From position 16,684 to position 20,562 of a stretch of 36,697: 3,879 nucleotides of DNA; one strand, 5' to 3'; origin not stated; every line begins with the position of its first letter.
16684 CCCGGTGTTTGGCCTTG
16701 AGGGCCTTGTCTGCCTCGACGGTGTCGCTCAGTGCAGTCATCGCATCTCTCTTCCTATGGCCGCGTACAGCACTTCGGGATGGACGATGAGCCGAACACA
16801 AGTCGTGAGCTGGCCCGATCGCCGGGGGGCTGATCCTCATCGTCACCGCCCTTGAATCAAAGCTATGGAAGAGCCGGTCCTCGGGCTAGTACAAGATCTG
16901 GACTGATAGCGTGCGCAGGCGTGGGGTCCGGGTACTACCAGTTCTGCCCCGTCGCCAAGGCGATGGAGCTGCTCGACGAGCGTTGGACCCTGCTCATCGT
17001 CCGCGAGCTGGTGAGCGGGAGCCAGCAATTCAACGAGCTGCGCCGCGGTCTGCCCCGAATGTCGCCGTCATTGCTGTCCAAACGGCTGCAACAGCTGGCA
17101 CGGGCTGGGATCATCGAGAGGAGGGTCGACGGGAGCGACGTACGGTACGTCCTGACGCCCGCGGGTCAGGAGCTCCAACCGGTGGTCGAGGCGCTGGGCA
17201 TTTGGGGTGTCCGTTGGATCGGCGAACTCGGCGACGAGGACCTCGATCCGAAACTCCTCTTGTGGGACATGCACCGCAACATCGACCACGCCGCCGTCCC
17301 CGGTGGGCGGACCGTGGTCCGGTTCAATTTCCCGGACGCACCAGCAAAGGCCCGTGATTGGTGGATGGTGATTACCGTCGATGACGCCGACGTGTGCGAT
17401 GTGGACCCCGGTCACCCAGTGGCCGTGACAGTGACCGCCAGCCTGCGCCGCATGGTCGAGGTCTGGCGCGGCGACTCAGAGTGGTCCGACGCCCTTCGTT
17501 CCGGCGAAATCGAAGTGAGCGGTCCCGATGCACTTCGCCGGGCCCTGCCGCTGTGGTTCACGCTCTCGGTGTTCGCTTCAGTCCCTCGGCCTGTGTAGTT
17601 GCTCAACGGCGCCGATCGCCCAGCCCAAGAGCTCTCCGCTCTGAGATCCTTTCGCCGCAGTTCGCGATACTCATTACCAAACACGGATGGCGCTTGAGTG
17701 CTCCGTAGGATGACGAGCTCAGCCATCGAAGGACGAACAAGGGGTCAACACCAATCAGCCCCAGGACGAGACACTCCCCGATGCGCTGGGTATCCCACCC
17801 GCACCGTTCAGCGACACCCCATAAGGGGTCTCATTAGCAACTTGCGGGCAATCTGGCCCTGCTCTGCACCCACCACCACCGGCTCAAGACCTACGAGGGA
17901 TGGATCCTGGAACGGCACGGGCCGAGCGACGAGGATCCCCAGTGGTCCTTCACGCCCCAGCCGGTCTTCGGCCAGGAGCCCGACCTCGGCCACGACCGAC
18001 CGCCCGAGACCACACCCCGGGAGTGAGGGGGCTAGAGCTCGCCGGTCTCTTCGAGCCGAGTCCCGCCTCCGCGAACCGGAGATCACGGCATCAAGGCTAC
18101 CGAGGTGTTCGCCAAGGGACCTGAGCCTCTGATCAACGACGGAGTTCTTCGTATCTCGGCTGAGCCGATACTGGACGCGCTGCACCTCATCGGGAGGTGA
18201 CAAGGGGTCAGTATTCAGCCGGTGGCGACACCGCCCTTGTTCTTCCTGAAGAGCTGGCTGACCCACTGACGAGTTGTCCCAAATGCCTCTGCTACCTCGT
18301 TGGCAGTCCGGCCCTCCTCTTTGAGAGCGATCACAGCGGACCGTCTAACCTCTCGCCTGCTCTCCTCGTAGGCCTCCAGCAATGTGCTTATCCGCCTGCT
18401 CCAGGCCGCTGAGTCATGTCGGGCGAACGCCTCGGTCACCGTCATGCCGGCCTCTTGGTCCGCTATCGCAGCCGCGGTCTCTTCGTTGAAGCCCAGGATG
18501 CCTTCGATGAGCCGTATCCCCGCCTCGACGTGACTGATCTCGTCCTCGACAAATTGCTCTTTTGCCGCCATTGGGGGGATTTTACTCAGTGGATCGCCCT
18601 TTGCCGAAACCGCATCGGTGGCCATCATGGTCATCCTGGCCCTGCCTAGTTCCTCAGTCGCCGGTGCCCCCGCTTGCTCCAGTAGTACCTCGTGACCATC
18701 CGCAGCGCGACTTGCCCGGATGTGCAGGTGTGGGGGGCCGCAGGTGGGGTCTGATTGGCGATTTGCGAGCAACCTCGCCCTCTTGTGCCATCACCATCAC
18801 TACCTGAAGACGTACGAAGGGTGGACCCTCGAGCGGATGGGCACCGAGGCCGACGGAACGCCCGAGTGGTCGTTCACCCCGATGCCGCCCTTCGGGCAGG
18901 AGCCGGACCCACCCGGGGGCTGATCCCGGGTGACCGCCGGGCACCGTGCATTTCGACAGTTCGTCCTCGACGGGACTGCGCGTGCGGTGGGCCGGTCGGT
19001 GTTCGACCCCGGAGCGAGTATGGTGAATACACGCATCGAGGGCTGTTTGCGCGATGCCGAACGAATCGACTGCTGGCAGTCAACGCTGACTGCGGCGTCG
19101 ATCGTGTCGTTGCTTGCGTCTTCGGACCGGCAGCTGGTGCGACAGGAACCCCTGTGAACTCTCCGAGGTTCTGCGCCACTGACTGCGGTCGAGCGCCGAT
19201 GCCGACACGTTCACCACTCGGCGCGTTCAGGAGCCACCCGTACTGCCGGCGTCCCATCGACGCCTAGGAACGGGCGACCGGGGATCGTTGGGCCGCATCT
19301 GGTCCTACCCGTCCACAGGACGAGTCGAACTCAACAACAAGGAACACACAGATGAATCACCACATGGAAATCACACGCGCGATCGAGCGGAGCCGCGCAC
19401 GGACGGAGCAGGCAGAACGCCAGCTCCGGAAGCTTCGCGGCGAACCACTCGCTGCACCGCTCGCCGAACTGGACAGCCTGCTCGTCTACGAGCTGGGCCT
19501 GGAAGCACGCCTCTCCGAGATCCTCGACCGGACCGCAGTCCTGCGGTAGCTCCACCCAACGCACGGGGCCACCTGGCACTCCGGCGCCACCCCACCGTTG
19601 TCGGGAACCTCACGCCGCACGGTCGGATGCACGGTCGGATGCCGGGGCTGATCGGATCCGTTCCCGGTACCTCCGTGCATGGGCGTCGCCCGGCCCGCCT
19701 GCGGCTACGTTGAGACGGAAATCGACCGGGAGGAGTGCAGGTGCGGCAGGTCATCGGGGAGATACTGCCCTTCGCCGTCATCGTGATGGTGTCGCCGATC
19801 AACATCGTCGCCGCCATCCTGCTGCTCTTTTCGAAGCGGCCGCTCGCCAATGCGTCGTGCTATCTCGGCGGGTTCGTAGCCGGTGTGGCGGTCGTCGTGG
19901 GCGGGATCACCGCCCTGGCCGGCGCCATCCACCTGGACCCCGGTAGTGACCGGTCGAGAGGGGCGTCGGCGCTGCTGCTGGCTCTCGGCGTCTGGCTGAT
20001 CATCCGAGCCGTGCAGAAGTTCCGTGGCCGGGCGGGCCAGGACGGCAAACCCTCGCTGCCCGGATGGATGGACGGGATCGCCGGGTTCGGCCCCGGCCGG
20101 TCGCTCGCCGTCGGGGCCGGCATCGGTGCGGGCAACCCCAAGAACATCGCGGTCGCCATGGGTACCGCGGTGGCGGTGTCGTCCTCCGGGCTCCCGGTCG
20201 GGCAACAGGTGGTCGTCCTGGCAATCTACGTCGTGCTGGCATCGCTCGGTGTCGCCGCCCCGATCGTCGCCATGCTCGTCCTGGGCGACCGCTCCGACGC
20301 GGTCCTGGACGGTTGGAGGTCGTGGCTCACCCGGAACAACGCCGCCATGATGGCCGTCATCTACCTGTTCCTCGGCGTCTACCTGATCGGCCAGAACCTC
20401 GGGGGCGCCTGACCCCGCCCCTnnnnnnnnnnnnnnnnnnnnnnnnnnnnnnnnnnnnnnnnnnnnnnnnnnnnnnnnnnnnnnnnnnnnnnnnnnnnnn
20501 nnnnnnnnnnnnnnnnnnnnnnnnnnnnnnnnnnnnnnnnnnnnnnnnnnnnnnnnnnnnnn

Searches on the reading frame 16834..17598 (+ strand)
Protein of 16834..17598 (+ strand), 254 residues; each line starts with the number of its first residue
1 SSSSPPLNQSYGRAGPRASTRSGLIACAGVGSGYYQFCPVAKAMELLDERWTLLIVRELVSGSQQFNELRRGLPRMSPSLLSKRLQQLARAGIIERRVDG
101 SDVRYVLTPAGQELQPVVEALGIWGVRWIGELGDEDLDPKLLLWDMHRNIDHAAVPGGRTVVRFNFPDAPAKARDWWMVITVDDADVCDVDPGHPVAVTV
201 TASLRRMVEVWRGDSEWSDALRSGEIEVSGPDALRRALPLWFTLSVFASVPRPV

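Call 46: search_protein_families(library=pfam, proteins=[window:16834-17598:+], max_evalue=0.001)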
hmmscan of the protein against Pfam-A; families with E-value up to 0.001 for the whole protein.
window:16834-17598:+ (254 aa): 1 family
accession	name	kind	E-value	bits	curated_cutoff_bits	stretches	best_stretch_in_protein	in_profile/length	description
PF01638.23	HxlR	-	2.9e-21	75.6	20.8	1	46-130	1-88/91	HxlR-like helix-turn-helix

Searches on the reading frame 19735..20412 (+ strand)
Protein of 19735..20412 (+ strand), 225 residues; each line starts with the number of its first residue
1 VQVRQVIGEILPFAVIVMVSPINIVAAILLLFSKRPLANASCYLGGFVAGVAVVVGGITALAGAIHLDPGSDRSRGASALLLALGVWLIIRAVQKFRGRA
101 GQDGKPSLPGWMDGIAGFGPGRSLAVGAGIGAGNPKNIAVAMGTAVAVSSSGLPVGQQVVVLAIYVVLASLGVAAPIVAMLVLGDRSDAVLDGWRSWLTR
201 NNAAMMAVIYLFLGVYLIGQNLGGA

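Call 8: search_protein_families(library=pfam, proteins=[window:19735-20412:+], max_evalue=0.01)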
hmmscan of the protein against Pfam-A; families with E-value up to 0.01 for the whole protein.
window:19735-20412:+ (225 aa): 1 family
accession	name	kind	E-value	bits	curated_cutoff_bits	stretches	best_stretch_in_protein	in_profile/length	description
PF11139.14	SfLAP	-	5.4e-39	134.3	35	1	10-220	1-210/213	Sap, sulfolipid-1-addressing protein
